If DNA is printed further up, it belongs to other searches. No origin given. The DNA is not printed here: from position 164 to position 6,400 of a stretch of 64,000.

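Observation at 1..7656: Tandem array of noncoding promoter-body-terminator units carrying TGTAA-N6/7-TTACA palindromes, next to the glnN operon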

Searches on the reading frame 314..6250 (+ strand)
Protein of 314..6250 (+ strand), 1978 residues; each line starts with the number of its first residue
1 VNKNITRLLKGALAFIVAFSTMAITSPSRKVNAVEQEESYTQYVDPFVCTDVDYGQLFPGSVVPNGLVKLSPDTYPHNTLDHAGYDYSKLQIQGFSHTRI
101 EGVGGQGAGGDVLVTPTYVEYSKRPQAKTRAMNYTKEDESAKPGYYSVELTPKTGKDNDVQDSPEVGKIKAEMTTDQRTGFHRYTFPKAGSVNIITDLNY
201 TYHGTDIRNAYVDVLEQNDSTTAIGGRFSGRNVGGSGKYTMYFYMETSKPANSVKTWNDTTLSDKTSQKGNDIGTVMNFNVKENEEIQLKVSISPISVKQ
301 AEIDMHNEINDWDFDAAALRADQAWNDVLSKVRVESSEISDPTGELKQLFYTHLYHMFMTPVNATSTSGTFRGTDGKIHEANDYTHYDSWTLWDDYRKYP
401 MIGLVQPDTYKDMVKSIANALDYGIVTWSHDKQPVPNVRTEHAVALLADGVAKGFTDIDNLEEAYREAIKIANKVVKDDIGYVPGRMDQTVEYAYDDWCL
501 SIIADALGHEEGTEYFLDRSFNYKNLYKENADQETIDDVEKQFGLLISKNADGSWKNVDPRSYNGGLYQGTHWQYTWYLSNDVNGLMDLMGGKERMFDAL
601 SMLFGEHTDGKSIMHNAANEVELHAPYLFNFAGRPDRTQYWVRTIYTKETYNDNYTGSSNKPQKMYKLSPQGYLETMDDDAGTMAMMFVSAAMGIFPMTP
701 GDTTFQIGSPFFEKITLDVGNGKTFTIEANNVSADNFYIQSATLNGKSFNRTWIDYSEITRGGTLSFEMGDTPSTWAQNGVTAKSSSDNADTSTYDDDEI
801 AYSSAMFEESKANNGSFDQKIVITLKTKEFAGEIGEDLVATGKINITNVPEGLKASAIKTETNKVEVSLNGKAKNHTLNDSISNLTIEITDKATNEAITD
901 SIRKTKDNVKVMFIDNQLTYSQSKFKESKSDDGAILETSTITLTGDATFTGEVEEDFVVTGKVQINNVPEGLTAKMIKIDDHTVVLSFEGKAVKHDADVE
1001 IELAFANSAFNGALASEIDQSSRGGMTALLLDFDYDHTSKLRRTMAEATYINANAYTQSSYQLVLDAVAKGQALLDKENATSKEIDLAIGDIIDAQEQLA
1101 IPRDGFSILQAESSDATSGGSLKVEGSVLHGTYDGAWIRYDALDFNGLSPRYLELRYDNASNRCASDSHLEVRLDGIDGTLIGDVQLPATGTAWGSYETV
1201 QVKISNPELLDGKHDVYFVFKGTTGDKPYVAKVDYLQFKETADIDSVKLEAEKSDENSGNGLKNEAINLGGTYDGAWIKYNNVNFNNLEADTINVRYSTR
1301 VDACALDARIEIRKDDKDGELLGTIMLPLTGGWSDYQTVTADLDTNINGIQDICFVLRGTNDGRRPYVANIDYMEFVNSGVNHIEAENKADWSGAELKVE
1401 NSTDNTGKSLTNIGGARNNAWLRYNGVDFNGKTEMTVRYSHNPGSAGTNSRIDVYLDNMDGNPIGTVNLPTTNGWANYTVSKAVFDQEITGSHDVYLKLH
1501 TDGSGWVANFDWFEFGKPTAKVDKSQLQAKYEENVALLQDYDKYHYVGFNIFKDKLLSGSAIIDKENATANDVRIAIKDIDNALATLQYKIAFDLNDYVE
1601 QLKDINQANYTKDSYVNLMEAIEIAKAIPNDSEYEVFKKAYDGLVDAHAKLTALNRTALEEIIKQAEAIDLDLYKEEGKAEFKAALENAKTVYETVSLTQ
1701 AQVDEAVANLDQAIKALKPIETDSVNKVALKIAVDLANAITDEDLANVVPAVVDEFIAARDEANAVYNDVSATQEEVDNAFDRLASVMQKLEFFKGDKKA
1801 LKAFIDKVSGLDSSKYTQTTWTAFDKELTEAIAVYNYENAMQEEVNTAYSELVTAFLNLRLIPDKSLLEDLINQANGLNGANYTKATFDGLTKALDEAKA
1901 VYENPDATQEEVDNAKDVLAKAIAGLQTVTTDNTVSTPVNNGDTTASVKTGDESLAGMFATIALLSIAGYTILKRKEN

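Call 10: find_encoding_contigs(protein=window:314-6250:+, flank=10000, max_places=6)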
Protein window:314-6250:+ (1978 aa): 10 contigs read that carry it; 6 places shown.
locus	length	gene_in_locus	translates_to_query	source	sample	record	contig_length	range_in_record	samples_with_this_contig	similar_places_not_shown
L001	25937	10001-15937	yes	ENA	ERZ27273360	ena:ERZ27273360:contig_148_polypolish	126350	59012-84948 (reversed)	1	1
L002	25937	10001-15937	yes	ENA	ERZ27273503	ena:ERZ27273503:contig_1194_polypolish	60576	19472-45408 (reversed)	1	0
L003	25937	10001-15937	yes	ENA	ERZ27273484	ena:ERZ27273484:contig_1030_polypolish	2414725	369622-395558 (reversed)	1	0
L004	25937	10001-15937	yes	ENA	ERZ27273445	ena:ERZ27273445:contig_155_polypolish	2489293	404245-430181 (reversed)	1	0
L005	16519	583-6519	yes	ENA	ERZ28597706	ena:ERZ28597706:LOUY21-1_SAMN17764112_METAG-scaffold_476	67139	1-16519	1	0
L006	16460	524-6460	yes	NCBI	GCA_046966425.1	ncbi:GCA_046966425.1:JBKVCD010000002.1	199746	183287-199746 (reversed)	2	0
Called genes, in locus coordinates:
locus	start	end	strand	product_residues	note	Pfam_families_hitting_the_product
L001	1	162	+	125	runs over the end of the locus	PF06115:DUF956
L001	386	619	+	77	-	-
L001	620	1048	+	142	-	PF17678:Glyco_hydro_92N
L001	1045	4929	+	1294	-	PF17678:Glyco_hydro_92N, PF07971:Glyco_hydro_92, PF03442:CBM_X2 (weak), PF07554:FIVAR, PF00754:F5_F8_type_C, PF22633:F5_F8_type_C_2 (weak), PF07554:FIVAR (weak)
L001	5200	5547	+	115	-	PF17678:Glyco_hydro_92N (weak)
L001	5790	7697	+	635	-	PF17678:Glyco_hydro_92N, PF07971:Glyco_hydro_92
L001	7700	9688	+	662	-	PF00754:F5_F8_type_C, PF22633:F5_F8_type_C_2, PF00754:F5_F8_type_C, PF22633:F5_F8_type_C_2, PF07554:FIVAR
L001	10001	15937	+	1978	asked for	PF17678:Glyco_hydro_92N, PF07971:Glyco_hydro_92, PF03422:CBM_6, PF18099:CBM_35_2 (weak), PF07554:FIVAR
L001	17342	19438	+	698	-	PF12437:GSIII_N, PF00120:Gln-synt_C, PF18318:Gln-synt_C-ter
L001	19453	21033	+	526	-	PF13522:GATase_6, PF13537:GATase_7, PF12481:DUF3700, PF00733:Asn_synthase, PF02540:NAD_synthase (weak), PF00733:Asn_synthase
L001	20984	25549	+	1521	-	PF00310:GATase_2, PF04898:Glu_syn_central, PF01645:Glu_synthase, PF01493:GXGXG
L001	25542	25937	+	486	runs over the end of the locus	PF14691:Fer4_20, PF00070:Pyr_redox (weak), PF00890:FAD_binding_2 (weak), PF01266:DAO, PF01593:Amino_oxidase (weak), PF03486:HI0933_like (weak), PF07992:Pyr_redox_2, PF13450:NAD_binding_8, +4 more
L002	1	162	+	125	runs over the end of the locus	PF06115:DUF956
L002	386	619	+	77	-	-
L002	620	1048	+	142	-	PF17678:Glyco_hydro_92N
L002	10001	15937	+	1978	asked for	PF17678:Glyco_hydro_92N, PF07971:Glyco_hydro_92, PF03422:CBM_6, PF18099:CBM_35_2 (weak), PF07554:FIVAR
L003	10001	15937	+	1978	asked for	PF17678:Glyco_hydro_92N, PF07971:Glyco_hydro_92, PF03422:CBM_6, PF18099:CBM_35_2 (weak), PF07554:FIVAR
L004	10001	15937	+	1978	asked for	PF17678:Glyco_hydro_92N, PF07971:Glyco_hydro_92, PF03422:CBM_6, PF18099:CBM_35_2 (weak), PF07554:FIVAR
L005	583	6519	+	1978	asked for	PF17678:Glyco_hydro_92N, PF07971:Glyco_hydro_92, PF03422:CBM_6, PF18099:CBM_35_2 (weak), PF07554:FIVAR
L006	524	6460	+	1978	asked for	PF17678:Glyco_hydro_92N, PF07971:Glyco_hydro_92, PF03422:CBM_6, PF18099:CBM_35_2 (weak), PF07554:FIVAR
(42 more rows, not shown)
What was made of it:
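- The two upstream GH92 genes are called in fragments (call 10).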

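Call 11: search_protein_families(library=pfam, proteins=[window:314-6250:+])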
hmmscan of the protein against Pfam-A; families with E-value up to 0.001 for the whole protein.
window:314-6250:+ (1978 aa): 6 families
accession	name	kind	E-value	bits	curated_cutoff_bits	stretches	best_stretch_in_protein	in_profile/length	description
PF07971.18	Glyco_hydro_92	-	9.1e-109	364.9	24.6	1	300-771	1-464/464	Glycosyl hydrolase family 92 catalytic domain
PF03422.21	CBM_6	-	1.4e-63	213.2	28.9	3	1250-1377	1-124/125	Carbohydrate binding module (family 6)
PF17678.7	Glyco_hydro_92N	-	1.9e-59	201.8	34.5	1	43-294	1-236/236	Glycosyl hydrolase family 92 N-terminal domain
PF07554.19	FIVAR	-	3.1e-33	114.7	29.2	4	1864-1926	1-70/71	FIVAR domain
PF18099.7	CBM_35_2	-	1.5e-17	64.1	23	2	1397-1513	5-110/112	Carbohydrate binding module (family 35)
PF04253.20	TFR_dimer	-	0.00015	22.1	27.1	1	1820-1926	19-120/121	Transferrin receptor-like dimerisation domain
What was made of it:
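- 314..6250 (+): GH92-3: 1978-aa surface glycosidase (GH92 N-terminal and catalytic domains, 3 CBM6, CBM35, FIVAR repeats). Pfam scan (call 11)
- The link is to carbon sources (calls 10, 11).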

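Call 58: search_protein_families(library=pfam, proteins=[L001:386-619:+], max_evalue=0.00001)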
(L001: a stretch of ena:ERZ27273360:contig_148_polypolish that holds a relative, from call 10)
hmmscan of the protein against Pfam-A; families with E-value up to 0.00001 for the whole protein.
L001:386-619:+ (77 aa): 0 families
